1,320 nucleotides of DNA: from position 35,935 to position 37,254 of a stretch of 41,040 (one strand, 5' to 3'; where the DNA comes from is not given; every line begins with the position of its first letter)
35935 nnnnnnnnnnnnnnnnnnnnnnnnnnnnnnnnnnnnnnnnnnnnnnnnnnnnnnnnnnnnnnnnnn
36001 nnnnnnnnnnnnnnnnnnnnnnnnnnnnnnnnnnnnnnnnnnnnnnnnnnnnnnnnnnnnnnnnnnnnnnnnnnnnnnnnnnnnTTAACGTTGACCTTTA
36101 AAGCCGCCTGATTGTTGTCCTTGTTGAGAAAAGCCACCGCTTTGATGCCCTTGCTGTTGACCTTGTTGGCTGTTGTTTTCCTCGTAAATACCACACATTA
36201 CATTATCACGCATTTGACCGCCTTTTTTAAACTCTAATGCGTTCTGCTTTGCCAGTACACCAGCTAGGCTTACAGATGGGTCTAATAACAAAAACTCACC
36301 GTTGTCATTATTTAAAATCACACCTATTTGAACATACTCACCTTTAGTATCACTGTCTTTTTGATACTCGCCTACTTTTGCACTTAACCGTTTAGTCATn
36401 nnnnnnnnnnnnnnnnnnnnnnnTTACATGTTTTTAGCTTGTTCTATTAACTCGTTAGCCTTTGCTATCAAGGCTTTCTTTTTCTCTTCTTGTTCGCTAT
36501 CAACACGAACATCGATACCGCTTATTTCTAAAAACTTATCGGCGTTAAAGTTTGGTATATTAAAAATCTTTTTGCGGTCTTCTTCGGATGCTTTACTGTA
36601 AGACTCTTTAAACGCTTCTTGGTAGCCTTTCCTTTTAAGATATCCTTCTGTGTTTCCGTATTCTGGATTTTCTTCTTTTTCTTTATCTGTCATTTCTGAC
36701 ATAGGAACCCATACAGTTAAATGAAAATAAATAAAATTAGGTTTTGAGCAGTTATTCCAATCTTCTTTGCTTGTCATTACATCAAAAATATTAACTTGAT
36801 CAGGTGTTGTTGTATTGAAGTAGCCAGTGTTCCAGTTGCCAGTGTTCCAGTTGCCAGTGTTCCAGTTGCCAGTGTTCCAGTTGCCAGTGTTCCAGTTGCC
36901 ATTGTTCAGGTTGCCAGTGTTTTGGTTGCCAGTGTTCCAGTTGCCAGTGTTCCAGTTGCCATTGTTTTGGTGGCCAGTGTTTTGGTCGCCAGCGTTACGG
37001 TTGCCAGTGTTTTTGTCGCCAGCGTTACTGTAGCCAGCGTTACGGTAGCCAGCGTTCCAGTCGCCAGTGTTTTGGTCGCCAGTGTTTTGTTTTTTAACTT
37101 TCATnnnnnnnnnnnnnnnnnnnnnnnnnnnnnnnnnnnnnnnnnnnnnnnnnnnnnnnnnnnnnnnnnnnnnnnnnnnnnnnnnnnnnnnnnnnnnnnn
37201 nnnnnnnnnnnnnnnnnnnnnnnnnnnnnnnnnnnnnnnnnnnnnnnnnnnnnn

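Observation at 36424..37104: Tandem-repeat-encoded pentapeptide-repeat protein (possible DNA mimic) inside the ERF recombination module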

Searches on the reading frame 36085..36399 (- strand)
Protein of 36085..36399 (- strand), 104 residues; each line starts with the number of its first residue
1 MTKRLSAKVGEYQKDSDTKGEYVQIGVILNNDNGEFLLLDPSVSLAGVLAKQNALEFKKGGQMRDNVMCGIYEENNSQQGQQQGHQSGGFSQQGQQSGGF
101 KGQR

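Call 4: search_protein_families(library=pfam, proteins=[window:36085-36399:-], max_evalue=1)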
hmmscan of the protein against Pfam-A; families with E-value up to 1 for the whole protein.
window:36085-36399:- (104 aa): 0 families

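Call 5: search_protein_families(library=phrogs, proteins=[window:36085-36399:-], max_evalue=0.01)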
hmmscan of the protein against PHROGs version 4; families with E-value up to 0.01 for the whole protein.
window:36085-36399:- (104 aa): 1 family
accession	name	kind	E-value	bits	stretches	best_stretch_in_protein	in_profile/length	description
phrog_37570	-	unknown function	8.8e-26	91.5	1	1-100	1-101/116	-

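Call 14: search_protein_families(library=ncbifam, proteins=[window:36085-36399:-], max_evalue=0.1)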
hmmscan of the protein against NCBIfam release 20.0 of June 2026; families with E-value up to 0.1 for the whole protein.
window:36085-36399:- (104 aa): 0 families

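Call 15: search_protein_families(library=padloc, proteins=[window:36085-36399:-], max_evalue=0.1)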
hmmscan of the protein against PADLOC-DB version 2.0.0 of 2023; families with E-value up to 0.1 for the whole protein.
window:36085-36399:- (104 aa): 0 families

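Call 78: search_solved_structures(query=window:36088-36399:-, max_evalue=10)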
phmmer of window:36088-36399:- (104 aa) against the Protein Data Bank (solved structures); distinct sequences matched with E-value up to 10: 0.

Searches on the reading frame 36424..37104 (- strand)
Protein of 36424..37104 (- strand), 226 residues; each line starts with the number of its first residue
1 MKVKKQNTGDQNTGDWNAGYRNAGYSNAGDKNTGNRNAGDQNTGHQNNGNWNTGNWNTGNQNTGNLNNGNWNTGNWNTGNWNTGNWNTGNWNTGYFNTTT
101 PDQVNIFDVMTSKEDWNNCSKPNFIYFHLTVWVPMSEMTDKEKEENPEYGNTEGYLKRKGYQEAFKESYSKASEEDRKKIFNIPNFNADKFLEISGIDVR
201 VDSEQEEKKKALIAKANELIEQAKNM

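Call 4: search_protein_families(library=pfam, proteins=[window:36424-37104:-], max_evalue=1)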
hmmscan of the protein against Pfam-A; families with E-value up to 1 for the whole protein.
window:36424-37104:- (226 aa): 1 family
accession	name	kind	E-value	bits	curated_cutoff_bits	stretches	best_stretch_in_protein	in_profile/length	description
PF01469.24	Pentapeptide_2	-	1.8e-16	60.2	26.4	3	7-39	7-39/40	Pentapeptide repeats (8 copies)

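Call 5: search_protein_families(library=phrogs, proteins=[window:36424-37104:-], max_evalue=0.01)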
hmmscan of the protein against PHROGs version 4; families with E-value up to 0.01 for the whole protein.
window:36424-37104:- (226 aa): 1 family
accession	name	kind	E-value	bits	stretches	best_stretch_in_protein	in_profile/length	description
phrog_14105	-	unknown function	2.9e-44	152.4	2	57-208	134-288/297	-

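Call 7: search_dna_similar(query=window:36424-37104:-, collection=phages, mode=protein, max_rows=40)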
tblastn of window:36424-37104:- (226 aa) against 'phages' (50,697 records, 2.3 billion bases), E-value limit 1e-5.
Records with a match: 87; places in all: 87; records where one place covers at least 80% of the query: 84.
Best place of each record, by identity: <60% 87.
By first word of the organism name: Rheinheimera 84; Clostridioides 1; Roseobacter 1; Bacteriophage 1.
By host as written in the record: Rheinheimera sp. BAL341 84; Clostridioides difficile 1; Roseobacter sp. FZCC0198 1; - 1.
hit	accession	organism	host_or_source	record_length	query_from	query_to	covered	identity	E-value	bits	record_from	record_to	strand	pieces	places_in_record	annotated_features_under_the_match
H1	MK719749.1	Rheinheimera phage vB_RspM_Barba30A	Rheinheimera sp. BAL341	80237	6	197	85%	45.8%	1e-9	63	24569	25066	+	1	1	pentapeptide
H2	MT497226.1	Rheinheimera phage vB_RspM_barba_10-8B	Rheinheimera sp. BAL341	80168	6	197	85%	45.3%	4e-9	62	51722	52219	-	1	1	pentapeptide2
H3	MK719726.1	Rheinheimera phage vB_RspM_Barba16S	Rheinheimera sp. BAL341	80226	6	197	85%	45.3%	4e-9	62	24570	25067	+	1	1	pentapeptide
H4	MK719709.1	Rheinheimera phage vB_RspM_Barba5A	Rheinheimera sp. BAL341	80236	6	197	85%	45.3%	4e-9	62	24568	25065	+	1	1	pentapeptide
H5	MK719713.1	Rheinheimera phage vB_RspM_Barba8A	Rheinheimera sp. BAL341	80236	6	197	85%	45.3%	4e-9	62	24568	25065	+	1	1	pentapeptide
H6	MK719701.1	Rheinheimera phage vB_RspM_Barba1A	Rheinheimera sp. BAL341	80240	6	197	85%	45.3%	4e-9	62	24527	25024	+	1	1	pentapeptide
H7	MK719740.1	Rheinheimera phage vB_RspM_Barba25A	Rheinheimera sp. BAL341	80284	6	197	85%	45.3%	4e-9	62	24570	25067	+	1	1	pentapeptide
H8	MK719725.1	Rheinheimera phage vB_RspM_Barba15S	Rheinheimera sp. BAL341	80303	6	197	85%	45.3%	4e-9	62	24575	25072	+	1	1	pentapeptide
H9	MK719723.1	Rheinheimera phage vB_RspM_Barba14S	Rheinheimera sp. BAL341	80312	6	197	85%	45.3%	4e-9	62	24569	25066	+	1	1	pentapeptide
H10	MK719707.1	Rheinheimera phage vB_RspM_Barba4A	Rheinheimera sp. BAL341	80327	6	197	85%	45.3%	4e-9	62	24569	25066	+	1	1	pentapeptide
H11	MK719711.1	Rheinheimera phage vB_RspM_Barba6A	Rheinheimera sp. BAL341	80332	6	197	85%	45.3%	4e-9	62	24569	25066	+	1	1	pentapeptide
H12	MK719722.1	Rheinheimera phage vB_RspM_Barba14A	Rheinheimera sp. BAL341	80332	6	197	85%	45.3%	4e-9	62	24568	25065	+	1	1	pentapeptide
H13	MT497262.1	Rheinheimera phage vB_RspM_barba_12-8E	Rheinheimera sp. BAL341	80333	6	197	85%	45.3%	4e-9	62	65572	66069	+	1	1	pentapeptide2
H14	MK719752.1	Rheinheimera phage vB_RspM_Barba33A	Rheinheimera sp. BAL341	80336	6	197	85%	45.3%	4e-9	62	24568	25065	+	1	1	pentapeptide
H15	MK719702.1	Rheinheimera phage vB_RspM_Barba1S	Rheinheimera sp. BAL341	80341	6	197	85%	45.3%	4e-9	62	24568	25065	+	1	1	pentapeptide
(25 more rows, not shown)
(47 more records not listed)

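Call 9: get_annotated_region(hit=H1, flank=6000)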
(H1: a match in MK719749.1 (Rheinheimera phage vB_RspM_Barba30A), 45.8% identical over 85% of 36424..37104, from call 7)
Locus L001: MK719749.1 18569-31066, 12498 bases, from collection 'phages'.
description: Rheinheimera phage vB_RspM_Barba30A, complete genome.
organism: Rheinheimera phage vB_RspM_Barba30A (NCBI taxid 2565681)
taxonomy: Viruses; Duplodnaviria; Heunggongvirae; Uroviricota; Caudoviricetes; Barbavirus; Barbavirus barba18A
host: Rheinheimera sp. BAL341; source: -; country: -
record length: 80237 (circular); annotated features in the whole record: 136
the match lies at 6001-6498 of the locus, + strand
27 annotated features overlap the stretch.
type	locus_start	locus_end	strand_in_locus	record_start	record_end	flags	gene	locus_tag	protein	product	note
CDS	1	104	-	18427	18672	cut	-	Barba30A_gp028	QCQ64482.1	hypothetical protein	-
CDS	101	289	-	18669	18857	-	-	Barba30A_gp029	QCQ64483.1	hypothetical protein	annotation based on sequence similarity to Pfam PF17555.2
CDS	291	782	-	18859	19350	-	-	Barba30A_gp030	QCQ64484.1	macro domain protein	annotation based on sequence similarity to NCBI AUR84810.2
CDS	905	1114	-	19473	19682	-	-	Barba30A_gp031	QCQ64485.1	hypothetical protein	-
CDS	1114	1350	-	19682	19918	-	-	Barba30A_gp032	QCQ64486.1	hypothetical protein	-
CDS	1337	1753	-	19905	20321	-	-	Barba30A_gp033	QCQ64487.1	hypothetical protein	-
CDS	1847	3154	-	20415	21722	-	-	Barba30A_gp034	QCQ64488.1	hypothetical protein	annotation based on sequence similarity to NCBI AUR93476.2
CDS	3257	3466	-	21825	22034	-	-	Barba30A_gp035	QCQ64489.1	hypothetical protein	-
CDS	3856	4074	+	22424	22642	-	-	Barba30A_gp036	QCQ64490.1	hypothetical protein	annotation based on sequence similarity to NCBI AUR87597.2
CDS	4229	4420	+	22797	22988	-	-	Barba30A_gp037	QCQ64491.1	hypothetical protein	-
CDS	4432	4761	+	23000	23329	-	-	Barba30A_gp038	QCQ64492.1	hypothetical protein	-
CDS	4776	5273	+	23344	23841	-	-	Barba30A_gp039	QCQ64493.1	hypothetical protein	-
CDS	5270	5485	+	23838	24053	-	-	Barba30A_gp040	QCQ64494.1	hypothetical protein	-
CDS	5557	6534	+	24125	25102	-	-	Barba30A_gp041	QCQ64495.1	pentapeptide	annotation based on sequence similarity to NCBI CDB99514.1 and Pfam PF01469.18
CDS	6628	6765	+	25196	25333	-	-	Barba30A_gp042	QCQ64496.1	hypothetical protein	-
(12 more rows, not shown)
